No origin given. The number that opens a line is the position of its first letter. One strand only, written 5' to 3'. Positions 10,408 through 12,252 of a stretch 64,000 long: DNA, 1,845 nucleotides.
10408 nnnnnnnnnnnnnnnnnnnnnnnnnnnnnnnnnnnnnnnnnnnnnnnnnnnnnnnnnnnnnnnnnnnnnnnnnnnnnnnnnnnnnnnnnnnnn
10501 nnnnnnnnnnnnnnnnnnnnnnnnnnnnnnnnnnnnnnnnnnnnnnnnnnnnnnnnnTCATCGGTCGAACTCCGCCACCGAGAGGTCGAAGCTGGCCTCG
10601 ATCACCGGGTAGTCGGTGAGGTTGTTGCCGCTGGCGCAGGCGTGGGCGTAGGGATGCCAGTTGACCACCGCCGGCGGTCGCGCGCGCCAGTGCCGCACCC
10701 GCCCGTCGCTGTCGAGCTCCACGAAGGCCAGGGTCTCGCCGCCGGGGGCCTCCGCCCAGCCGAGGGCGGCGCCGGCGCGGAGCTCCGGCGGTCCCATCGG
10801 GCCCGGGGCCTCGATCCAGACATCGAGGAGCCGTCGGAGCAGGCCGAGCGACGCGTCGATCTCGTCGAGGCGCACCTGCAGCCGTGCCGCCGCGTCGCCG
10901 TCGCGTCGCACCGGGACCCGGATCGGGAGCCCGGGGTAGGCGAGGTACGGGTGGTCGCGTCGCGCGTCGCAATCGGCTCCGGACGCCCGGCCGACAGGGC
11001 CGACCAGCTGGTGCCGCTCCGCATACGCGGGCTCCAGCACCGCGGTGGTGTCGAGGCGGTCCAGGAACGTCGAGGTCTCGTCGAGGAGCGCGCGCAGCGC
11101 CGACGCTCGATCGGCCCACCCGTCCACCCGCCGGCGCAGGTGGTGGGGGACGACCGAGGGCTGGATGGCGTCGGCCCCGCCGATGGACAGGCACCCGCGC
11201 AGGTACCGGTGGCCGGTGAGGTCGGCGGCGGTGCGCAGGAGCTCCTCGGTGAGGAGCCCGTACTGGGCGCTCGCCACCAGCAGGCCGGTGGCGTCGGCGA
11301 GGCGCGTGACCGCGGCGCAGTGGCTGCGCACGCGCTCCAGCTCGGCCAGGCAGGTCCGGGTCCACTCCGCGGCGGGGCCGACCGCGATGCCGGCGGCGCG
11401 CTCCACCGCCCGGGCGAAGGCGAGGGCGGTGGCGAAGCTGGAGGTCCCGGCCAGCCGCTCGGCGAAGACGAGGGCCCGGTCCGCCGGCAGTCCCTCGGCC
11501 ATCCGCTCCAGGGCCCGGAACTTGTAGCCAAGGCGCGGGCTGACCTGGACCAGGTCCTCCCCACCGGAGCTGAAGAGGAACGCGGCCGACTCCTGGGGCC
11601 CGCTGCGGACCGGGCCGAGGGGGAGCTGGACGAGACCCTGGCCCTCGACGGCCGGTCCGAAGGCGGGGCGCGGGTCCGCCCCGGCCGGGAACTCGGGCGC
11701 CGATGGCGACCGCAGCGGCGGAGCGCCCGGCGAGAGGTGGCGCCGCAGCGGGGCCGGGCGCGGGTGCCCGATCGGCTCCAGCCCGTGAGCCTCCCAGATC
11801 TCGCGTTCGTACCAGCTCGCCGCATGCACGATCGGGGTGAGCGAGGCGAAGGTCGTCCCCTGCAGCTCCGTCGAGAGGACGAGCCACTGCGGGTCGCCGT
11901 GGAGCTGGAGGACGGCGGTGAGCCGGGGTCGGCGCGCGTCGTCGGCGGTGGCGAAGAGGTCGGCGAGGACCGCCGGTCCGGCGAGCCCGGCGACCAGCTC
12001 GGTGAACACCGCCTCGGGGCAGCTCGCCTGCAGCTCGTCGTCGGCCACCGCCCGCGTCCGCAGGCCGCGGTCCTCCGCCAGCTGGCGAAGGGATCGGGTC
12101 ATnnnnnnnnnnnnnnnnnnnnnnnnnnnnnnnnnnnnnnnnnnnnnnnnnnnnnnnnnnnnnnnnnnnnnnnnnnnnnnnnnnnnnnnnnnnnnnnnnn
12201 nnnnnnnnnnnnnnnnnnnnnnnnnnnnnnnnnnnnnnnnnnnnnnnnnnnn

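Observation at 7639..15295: Six-gene membrane-bound hydrogenase-like complex whose 'large subunit' lacks both NiFe-ligating CxxC motifs (Ehr-like)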

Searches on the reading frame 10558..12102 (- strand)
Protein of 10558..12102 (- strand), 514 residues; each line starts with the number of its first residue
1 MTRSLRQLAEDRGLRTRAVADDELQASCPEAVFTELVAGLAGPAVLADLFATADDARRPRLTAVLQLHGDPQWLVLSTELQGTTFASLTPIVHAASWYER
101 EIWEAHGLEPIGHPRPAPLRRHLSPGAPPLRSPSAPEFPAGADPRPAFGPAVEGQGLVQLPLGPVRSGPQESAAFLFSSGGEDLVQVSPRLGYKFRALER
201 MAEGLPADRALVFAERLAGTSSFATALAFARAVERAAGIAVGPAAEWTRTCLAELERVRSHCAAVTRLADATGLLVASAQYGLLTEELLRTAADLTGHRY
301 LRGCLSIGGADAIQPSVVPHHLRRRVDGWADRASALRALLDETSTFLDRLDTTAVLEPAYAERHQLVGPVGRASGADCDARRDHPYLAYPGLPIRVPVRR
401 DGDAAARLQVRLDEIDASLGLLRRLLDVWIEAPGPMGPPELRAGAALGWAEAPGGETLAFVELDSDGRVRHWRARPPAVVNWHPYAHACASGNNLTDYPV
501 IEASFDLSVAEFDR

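Call 6: search_protein_families(library=pfam, proteins=[window:10558-12102:-], max_evalue=0.01)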
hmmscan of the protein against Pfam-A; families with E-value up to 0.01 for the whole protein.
window:10558-12102:- (514 aa): 3 families
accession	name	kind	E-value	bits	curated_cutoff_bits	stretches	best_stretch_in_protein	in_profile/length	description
PF00346.24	Complex1_49kDa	-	1.4e-30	106.8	24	2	286-428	16-158/271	Respiratory-chain NADH dehydrogenase, 49 Kd subunit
PF00329.25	Complex1_30kDa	-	1.3e-09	39.1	22.5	1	45-119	25-103/124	Respiratory-chain NADH dehydrogenase, 30 Kd subunit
PF00374.24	NiFeSe_Hases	-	0.0078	15.6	25.8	0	196-262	1-67/508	Nickel-dependent hydrogenase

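Call 7: search_protein_families(library=ncbifam, proteins=[window:10558-12102:-], max_evalue=0.01)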
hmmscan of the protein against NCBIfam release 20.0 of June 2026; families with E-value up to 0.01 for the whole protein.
window:10558-12102:- (514 aa): 10 families
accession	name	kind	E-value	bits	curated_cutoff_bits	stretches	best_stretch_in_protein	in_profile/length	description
NF004739.1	PRK06075.1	equivalog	2.6e-44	151.6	360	1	161-429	4-272/384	NADH-quinone oxidoreductase subunit D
TIGR01962.1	NuoD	equivalog_domain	9.8e-36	123.4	459.35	1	176-431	21-276/386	NADH dehydrogenase (quinone) subunit D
NF009808.0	PRK13292.1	equivalog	1.9e-33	115.4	1156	1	69-424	306-674/791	NADH-quinone oxidoreductase subunit B/C/D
NF008974.0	PRK12322.1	equivalog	4.1e-29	101.7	522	1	172-513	21-365/366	NADH-quinone oxidoreductase subunit D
NF008728.0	PRK11742.1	equivalog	7.8e-29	100.5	840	2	157-427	214-484/598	NADH-quinone oxidoreductase subunit C/D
NF040602.1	F420_dehyd_FpoD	exception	1.3e-27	96.8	600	1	180-462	30-310/372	F420H2 dehydrogenase subunit FpoD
NF005649.0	PRK07415.1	equivalog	1.2e-17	64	583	1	175-428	28-282/394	NAD(P)H-quinone oxidoreductase subunit H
TIGR01961.1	NuoC_fam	subfamily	0.00016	22.2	122.45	1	61-115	41-99/122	NADH (or F420H2) dehydrogenase, subunit C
TIGR03295.1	frhA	equivalog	0.0011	18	392.5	1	196-262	41-107/412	coenzyme F420 hydrogenase subunit alpha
NF004733.0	PRK06074.1-5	equivalog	0.0037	17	225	1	82-121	97-133/203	NADH-quinone oxidoreductase subunit C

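Call 13: find_homologous_proteins(query=window:10558-12102:-, max_evalue=0.00001)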
Query window:10558-12102:- (514 aa): 736 proteins with E <= 0.00001 among 8000 candidates; the best 120 are listed.
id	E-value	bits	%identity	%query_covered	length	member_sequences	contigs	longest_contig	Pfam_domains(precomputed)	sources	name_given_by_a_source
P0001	0.0e+0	1141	100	100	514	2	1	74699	PF00329.26,PF00346.25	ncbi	-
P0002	1.5e-220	752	71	100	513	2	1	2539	PF00329.26,PF00346.25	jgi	-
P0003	1.6e-215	735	70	100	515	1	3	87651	PF00329.26,PF00346.25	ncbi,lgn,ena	-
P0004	1.6e-191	656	62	99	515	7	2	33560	PF00374.25,PF00329.26,PF00346.25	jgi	jgi:Ni,Fe-hydrogenase III large subunit/Ni,Fe-hydrogenase III component G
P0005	7.2e-187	641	59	100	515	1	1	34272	PF00374.25,PF00329.26,PF00346.25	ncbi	ncbi:MAG: NADH-quinone oxidoreductase subunit C [Candidatus Dormiibacterota bacterium]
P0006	9.7e-187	640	62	98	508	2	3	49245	PF00329.26,PF00346.25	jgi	jgi:Ni,Fe-hydrogenase III large subunit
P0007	1.1e-185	637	60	100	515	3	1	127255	PF00329.26,PF00346.25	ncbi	ncbi:MAG: NADH-quinone oxidoreductase subunit C [Candidatus Dormiibacterota bacterium]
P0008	7.5e-185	634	60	100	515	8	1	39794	PF00329.26,PF00346.25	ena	-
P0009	6.7e-183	627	60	100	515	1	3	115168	PF00329.26,PF00346.25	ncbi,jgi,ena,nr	ncbi:MAG TPA: NADH-quinone oxidoreductase subunit C [Candidatus Dormibacteraeota bacterium]|nr:NADH-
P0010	1.5e-182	626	59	100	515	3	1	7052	PF00374.25,PF00329.26,PF00346.25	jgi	jgi:Ni,Fe-hydrogenase III large subunit/Ni,Fe-hydrogenase III component G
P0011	2.1e-181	623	60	100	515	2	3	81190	PF00374.25,PF00329.26,PF00346.25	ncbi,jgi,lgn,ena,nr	ncbi:MAG TPA: NADH-quinone oxidoreductase subunit C [Candidatus Acidoferrales bacterium]|nr:NADH-qui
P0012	1.5e-180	620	58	100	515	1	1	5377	PF00374.25,PF00329.26,PF00346.25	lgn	-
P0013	2.8e-180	619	58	100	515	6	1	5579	PF00374.25,PF00329.26,PF00346.25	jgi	jgi:Ni,Fe-hydrogenase III large subunit/Ni,Fe-hydrogenase III component G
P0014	9.0e-179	614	59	100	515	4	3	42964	PF00329.26,PF00346.25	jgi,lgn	jgi:Ni,Fe-hydrogenase III large subunit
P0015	1.5e-178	613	60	100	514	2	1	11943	PF00329.26,PF00346.25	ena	-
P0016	2.3e-178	613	58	100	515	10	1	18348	PF00329.26,PF00346.25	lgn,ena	-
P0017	3.6e-176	605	57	100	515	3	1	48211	PF00329.26,PF00346.25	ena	-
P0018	6.2e-175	601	56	100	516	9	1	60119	PF00329.26,PF00346.25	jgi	jgi:Ni,Fe-hydrogenase III large subunit/Ni,Fe-hydrogenase III component G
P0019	7.7e-174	598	55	100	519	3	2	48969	PF00329.26,PF00346.25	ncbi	-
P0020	3.7e-172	592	58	99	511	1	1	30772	PF00374.25,PF00329.26,PF00346.25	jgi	jgi:Ni,Fe-hydrogenase III large subunit/Ni,Fe-hydrogenase III component G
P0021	8.2e-172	591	56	100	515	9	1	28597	PF00374.25,PF00329.26,PF00346.25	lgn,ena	-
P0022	2.1e-170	586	56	99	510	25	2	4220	PF00329.26,PF00346.25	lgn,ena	-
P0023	6.4e-170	585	57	99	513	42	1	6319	PF00374.25,PF00329.26,PF00346.25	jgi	-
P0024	7.8e-170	584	59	100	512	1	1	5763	PF00374.25,PF00329.26,PF00346.25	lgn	-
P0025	1.6e-168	580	56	99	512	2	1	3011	PF00374.25,PF00329.26,PF00346.25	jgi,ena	-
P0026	1.7e-168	580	58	98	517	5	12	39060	PF00374.25,PF00329.26,PF00346.25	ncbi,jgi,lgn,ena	jgi:Ni,Fe-hydrogenase III large subunit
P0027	1.9e-168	580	57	100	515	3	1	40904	PF00329.26,PF00346.25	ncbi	ncbi:MAG: hydrogenase large subunit [Candidatus Dormibacteria bacterium]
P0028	2.9e-168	579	60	100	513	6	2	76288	PF00374.25,PF00329.26,PF00346.25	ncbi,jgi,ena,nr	ncbi:MAG TPA: NADH-quinone oxidoreductase subunit C [Candidatus Dormibacteraeota bacterium]|nr:NADH-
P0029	3.0e-167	576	56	99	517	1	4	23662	PF00329.26,PF00346.25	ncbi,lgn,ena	-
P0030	3.4e-167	576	56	99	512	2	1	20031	PF00374.25,PF00329.26,PF00346.25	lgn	-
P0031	8.1e-167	574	57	99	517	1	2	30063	PF00374.25,PF00329.26,PF00346.25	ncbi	ncbi:MAG: hydrogenase large subunit [Candidatus Dormibacteria bacterium]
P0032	3.7e-166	572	56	99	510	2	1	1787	PF00374.25,PF00329.26,PF00346.25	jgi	-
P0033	5.8e-166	572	59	99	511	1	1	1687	PF00374.25,PF00329.26,PF00346.25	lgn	-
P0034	1.1e-165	571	56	99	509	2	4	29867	PF00329.26,PF00346.25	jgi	jgi:formate hydrogenlyase subunit 5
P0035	5.3e-165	568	57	99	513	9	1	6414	PF00374.25,PF00329.26,PF00346.25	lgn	-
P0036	1.4e-164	567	59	100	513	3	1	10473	PF00374.25,PF00329.26,PF00346.25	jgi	-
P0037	7.1e-164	565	56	99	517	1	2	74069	PF00374.25,PF00329.26,PF00346.25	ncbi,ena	-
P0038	8.8e-164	564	58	97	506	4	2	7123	PF00374.25,PF00329.26,PF00346.25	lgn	-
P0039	1.2e-163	564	55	99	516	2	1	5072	PF00329.26,PF00346.25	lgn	-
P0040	3.1e-163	563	56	100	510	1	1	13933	PF00329.26,PF00346.25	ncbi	ncbi:MAG TPA: NADH-quinone oxidoreductase subunit C [Candidatus Dormibacteraeota bacterium]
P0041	3.3e-163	563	55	99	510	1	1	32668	PF00374.25,PF00329.26,PF00346.25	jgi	jgi:Ni,Fe-hydrogenase III large subunit/Ni,Fe-hydrogenase III component G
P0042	5.8e-163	562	55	99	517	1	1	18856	PF00329.26,PF00346.25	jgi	jgi:Ni,Fe-hydrogenase III large subunit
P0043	9.4e-163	561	56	99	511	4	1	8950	PF00329.26,PF00346.25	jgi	-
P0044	1.9e-162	560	55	100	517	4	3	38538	PF00329.26,PF00346.25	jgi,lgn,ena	-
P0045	5.4e-162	559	56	98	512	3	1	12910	PF00374.25,PF00329.26,PF00346.25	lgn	-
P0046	6.7e-162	558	56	100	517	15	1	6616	PF00329.26,PF00346.25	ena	-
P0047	1.8e-161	557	55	99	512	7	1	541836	PF00374.25,PF00329.26,PF00346.25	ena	-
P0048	2.2e-161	556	56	99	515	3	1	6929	PF00374.25,PF00329.26,PF00346.25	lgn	-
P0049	2.5e-161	556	54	99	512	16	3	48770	PF00374.25,PF00329.26,PF00346.25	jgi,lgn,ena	jgi:Ni,Fe-hydrogenase III large subunit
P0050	7.0e-161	555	53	99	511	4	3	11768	PF00374.25,PF00329.26,PF00346.25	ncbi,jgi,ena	-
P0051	8.9e-161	554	56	99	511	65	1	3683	PF00374.25,PF00329.26,PF00346.25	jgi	-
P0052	1.3e-159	551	54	99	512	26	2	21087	PF00374.25,PF00329.26,PF00346.25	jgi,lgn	jgi:Ni,Fe-hydrogenase III large subunit/NADH:ubiquinone oxidoreductase subunit C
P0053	4.5e-159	549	55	100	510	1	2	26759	PF00374.25,PF00329.26,PF00346.25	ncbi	ncbi:MAG: hydrogenase large subunit [Candidatus Dormibacteraceae bacterium]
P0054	8.6e-159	548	59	89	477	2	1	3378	PF00374.25,PF00329.26,PF00346.25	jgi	-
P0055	1.6e-158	547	54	99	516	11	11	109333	PF00329.26,PF00346.25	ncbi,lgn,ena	-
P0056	2.7e-158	546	56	99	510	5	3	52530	PF00374.25,PF00329.26,PF00346.25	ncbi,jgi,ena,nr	ncbi:MAG TPA: NADH-quinone oxidoreductase subunit C [Candidatus Dormibacteraeota bacterium]|nr:NADH-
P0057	2.7e-158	546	55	99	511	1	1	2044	PF00374.25,PF00329.26,PF00346.25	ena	-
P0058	5.6e-158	545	56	99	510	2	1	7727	PF00374.25,PF00329.26,PF00346.25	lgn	-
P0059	5.7e-158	545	56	93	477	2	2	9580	PF00329.26,PF00346.25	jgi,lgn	jgi:Ni,Fe-hydrogenase III large subunit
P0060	1.0e-157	544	55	99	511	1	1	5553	PF00374.25,PF00329.26,PF00346.25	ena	-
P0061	3.9e-157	542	55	99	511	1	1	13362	PF00329.26,PF00346.25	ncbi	-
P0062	4.9e-157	542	54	100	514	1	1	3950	PF00329.26,PF00346.25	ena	-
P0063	9.0e-157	541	56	99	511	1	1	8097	PF00374.25,PF00329.26,PF00346.25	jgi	jgi:Ni,Fe-hydrogenase III large subunit/Ni,Fe-hydrogenase III component G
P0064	1.9e-156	540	55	100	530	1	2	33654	PF00374.25,PF00329.26,PF00346.25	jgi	jgi:Ni,Fe-hydrogenase III large subunit/Ni,Fe-hydrogenase III component G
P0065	2.0e-156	540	56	99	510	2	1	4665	PF00374.25,PF00329.26,PF00346.25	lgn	-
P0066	2.3e-156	540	54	99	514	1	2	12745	PF00374.25,PF00329.26,PF00346.25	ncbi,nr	ncbi:MAG: NADH-quinone oxidoreductase subunit C [Candidatus Dormibacteraeota bacterium]|nr:NADH-quin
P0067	5.0e-155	536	54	99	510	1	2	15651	PF00374.25,PF00329.26,PF00346.25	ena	-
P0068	5.2e-155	535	55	100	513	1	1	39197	PF00374.25,PF00329.26,PF00346.25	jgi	jgi:Ni,Fe-hydrogenase III large subunit/Ni,Fe-hydrogenase III component G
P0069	6.5e-155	535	54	95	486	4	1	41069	PF00374.25,PF00329.26,PF00346.25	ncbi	ncbi:MAG: NADH-quinone oxidoreductase subunit C [Candidatus Dormibacteria bacterium]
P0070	8.1e-155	535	53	99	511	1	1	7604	PF00374.25,PF00329.26,PF00346.25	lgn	-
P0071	2.2e-154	533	56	99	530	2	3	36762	PF00329.26,PF00346.25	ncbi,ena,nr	ncbi:MAG TPA: NADH-quinone oxidoreductase subunit C [Candidatus Dormibacteraeota bacterium]|nr:NADH-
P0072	1.2e-153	531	55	99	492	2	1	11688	PF00374.25,PF00329.26,PF00346.25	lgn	-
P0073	2.7e-151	523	56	97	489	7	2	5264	PF00374.25,PF00329.26,PF00346.25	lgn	-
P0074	3.3e-143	497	63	72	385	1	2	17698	PF00346.25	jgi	jgi:Ni,Fe-hydrogenase III large subunit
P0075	1.3e-110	389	61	59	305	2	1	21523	PF00346.25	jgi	jgi:Ni,Fe-hydrogenase III large subunit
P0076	2.0e-95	339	40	92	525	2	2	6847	PF00329.26,PF00346.25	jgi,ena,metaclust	metaclust:\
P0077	2.7e-94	335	57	59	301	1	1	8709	PF00374.25,PF00346.25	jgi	jgi:formate hydrogenlyase subunit 5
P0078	2.1e-92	329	44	94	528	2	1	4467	PF00374.25,PF00329.26,PF00346.25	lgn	-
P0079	2.0e-90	322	40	97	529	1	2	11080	PF00374.25,PF00329.26,PF00346.25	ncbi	-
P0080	8.1e-88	314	40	92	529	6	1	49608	PF00374.25,PF00329.26,PF00346.25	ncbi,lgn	ncbi:MAG: NADH-quinone oxidoreductase subunit C [Bacillota bacterium]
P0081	1.5e-87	313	39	96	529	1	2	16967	PF00374.25,PF00329.26,PF00346.25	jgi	jgi:Ni,Fe-hydrogenase III large subunit/Ni,Fe-hydrogenase III component G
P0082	2.2e-87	312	57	56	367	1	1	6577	PF00374.25,PF00329.26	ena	-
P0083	4.3e-87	311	39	97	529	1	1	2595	PF00374.25,PF00329.26,PF00346.25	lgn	-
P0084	7.4e-87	311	40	92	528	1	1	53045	PF00374.25,PF00329.26,PF00346.25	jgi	jgi:Ni,Fe-hydrogenase III large subunit/Ni,Fe-hydrogenase III component G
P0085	1.9e-86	309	41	92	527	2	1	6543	PF00374.25,PF00329.26,PF00346.25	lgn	-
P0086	2.2e-86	309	41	91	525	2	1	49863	PF00374.25,PF00329.26,PF00346.25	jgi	-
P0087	2.2e-86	309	39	91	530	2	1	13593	PF00374.25,PF00329.26,PF00346.25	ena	-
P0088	6.3e-86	308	40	91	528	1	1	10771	PF00329.26,PF00346.25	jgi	jgi:Ni,Fe-hydrogenase III large subunit/Ni,Fe-hydrogenase III component G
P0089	1.1e-85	307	40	91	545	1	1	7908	PF00329.26,PF00346.25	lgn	-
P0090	1.6e-85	306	41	91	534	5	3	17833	PF00374.25,PF00329.26,PF00346.25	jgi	-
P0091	2.2e-85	306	40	91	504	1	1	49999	PF00374.25,PF00329.26,PF00346.25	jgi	jgi:Ni,Fe-hydrogenase III large subunit/Ni,Fe-hydrogenase III component G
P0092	2.9e-85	305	41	92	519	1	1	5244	PF00374.25,PF00329.26,PF00346.25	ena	-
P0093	7.2e-85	304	38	96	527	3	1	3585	PF00374.25,PF00329.26,PF00346.25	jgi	jgi:formate hydrogenlyase subunit 5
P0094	9.6e-85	304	39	91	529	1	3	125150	PF00329.26,PF00346.25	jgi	jgi:Ni,Fe-hydrogenase III large subunit/Ni,Fe-hydrogenase III component G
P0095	1.6e-84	303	40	92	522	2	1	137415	PF00374.25,PF00329.26,PF00346.25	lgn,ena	-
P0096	2.3e-84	302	39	96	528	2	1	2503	PF00374.25,PF00329.26,PF00346.25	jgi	jgi:Ni,Fe-hydrogenase III large subunit/Ni,Fe-hydrogenase III component G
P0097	3.1e-84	302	40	91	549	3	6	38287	PF00374.25,PF00329.26,PF00346.25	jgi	jgi:formate hydrogenlyase subunit 5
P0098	5.1e-84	301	38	91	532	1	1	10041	PF00374.25,PF00329.26,PF00346.25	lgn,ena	-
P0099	5.9e-84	301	42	85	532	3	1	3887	PF00374.25,PF00329.26,PF00346.25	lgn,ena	-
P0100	7.1e-84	301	39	97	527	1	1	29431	PF00329.26,PF00346.25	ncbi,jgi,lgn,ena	-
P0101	2.0e-83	299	38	96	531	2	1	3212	PF00374.25,PF00329.26,PF00346.25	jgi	jgi:formate hydrogenlyase subunit 5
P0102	2.3e-83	299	36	96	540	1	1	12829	PF00374.25,PF00329.26,PF00346.25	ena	-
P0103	2.8e-83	299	39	84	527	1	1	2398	PF00374.25,PF00329.26,PF00346.25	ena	-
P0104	3.9e-83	298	41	86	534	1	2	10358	PF00374.25,PF00329.26,PF00346.25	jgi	jgi:formate hydrogenlyase subunit 5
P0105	4.0e-83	298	39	88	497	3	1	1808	PF00374.25,PF00329.26,PF00346.25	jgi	jgi:Ni,Fe-hydrogenase III large subunit/Ni,Fe-hydrogenase III component G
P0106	5.1e-83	298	38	91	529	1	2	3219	PF00374.25,PF00329.26,PF00346.25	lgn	-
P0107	5.5e-83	298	40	92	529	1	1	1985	PF00374.25,PF00329.26,PF00346.25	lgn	-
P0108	6.5e-83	298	39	96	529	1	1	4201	PF00374.25,PF00329.26,PF00346.25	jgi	jgi:Ni,Fe-hydrogenase III large subunit/Ni,Fe-hydrogenase III component G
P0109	6.8e-83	298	40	91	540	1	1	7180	PF00329.26,PF00346.25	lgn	-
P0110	9.9e-83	297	43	93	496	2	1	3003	PF00374.25,PF00329.26,PF00346.25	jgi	jgi:formate hydrogenlyase subunit 5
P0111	1.0e-82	297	40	91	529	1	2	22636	PF00329.26,PF00346.25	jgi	jgi:Ni,Fe-hydrogenase III large subunit/Ni,Fe-hydrogenase III component G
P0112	1.1e-82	297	38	97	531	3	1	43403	PF00329.26,PF00346.25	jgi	jgi:Ni,Fe-hydrogenase III large subunit/NADH:ubiquinone oxidoreductase subunit C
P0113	1.3e-82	297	38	97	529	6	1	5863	PF00329.26,PF00346.25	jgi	-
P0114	1.8e-82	296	38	94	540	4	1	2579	PF00374.25,PF00329.26,PF00346.25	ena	-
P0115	2.9e-82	295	39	94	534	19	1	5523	PF00374.25,PF00329.26,PF00346.25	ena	-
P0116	3.6e-82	295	40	86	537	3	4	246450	PF00374.25,PF00329.26,PF00346.25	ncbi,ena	-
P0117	4.2e-82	295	40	86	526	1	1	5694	PF00374.25,PF00329.26,PF00346.25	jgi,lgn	jgi:Ni,Fe-hydrogenase III large subunit/Ni,Fe-hydrogenase III component G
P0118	4.4e-82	295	38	84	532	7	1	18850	PF00374.25,PF00329.26,PF00346.25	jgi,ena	-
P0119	5.1e-82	295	38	94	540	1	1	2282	PF00374.25,PF00329.26,PF00346.25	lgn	-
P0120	8.7e-82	294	41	85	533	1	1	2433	PF00374.25,PF00329.26,PF00346.25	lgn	-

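Call 16: find_encoding_contigs(protein=P0001, flank=10000, max_places=3)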
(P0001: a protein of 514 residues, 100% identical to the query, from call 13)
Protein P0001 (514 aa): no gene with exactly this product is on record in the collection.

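Call 17: find_related_loci(query=window:10558-12102:-, collection=genome_contigs, flank=10000)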
Query window:10558-12102:- (514 aa) in genome_contigs; peptide patterns used: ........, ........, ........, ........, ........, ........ (x = any residue, [..] = any of these).
532 stretches matched a pattern; 107 encode a relative of the query (tblastn E <= 1e-3); the best 80 are kept; 80 distinct loci.
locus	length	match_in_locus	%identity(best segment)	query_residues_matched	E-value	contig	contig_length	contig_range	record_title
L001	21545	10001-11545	60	1-514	0e+0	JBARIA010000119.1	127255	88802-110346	MAG: Candidatus Dormiibacterota bacterium isolate MFD06470_ilm_asm_bin14 k127_347600, whole genome shotgun sequence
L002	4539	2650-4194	60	1-514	0e+0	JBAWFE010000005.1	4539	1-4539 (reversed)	MAG: Candidatus Dormiibacterota bacterium isolate MFD05722_ilm_asm_bin17 k127_309450, whole genome shotgun sequence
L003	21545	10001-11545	60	1-514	0e+0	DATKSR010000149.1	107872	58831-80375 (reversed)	MAG TPA_asm: Candidatus Dormiibacterota bacterium isolate SMAG_U14059 k141_1244477, whole genome shotgun sequence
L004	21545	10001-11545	56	1-514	5e-170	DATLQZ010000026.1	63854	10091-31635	MAG TPA_asm: Candidatus Dormiibacterota bacterium isolate SMAG_U13891 k141_650310, whole genome shotgun sequence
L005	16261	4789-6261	63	23-514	4e-166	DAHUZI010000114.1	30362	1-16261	MAG TPA_asm: Candidatus Dormiibacterota bacterium isolate clean1682 k141_283925, whole genome shotgun sequence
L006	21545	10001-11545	56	1-514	1e-172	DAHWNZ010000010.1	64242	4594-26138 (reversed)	MAG TPA_asm: Candidatus Dormiibacterota bacterium isolate clean217 NODE_10_length_64242_cov_3.853378, whole genome shotg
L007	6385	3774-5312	60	1-514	5e-166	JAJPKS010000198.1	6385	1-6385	MAG: Bacillota bacterium isolate Centralia_MAG_97 k107_14390546, whole genome shotgun sequence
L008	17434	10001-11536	56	5-514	9e-164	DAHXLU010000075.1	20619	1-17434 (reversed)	MAG TPA_asm: Candidatus Dormiibacterota bacterium isolate clean1604 k141_1513527, whole genome shotgun sequence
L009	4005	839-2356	56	7-514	1e-167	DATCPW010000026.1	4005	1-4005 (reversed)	MAG TPA_asm: Candidatus Dormiibacterota bacterium isolate SMAG_U7237 k141_39333, whole genome shotgun sequence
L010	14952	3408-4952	70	1-514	0e+0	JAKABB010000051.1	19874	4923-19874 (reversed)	MAG: bacterium isolate WH2.bin132 NODE_4630_length_19874_cov_2.821391, whole genome shotgun sequence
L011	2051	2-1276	58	89-514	2e-154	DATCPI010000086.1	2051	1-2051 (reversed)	MAG TPA_asm: Candidatus Dormiibacterota bacterium isolate SMAG_U7223 k141_39115, whole genome shotgun sequence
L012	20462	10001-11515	53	5-514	9e-156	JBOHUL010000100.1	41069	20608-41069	MAG: Candidatus Dormibacteria bacterium isolate TC-S_metawrap_bin.197 k127_3674034, whole genome shotgun sequence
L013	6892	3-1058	63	163-514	8e-123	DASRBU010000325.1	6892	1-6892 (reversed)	MAG TPA_asm: Candidatus Dormiibacterota bacterium isolate SMAG_U9935 k141_169653, whole genome shotgun sequence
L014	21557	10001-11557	55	1-514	3e-170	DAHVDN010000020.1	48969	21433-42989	MAG TPA_asm: Candidatus Dormiibacterota bacterium isolate clean4834 NODE_20_length_48969_cov_19.390125, whole genome sho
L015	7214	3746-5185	42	46-514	3e-88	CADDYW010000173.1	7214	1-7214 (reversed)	Chloroflexi bacterium isolate 7 genome assembly, contig: NODE_8062_length_7214_cov_17.528715, whole genome shotgun seque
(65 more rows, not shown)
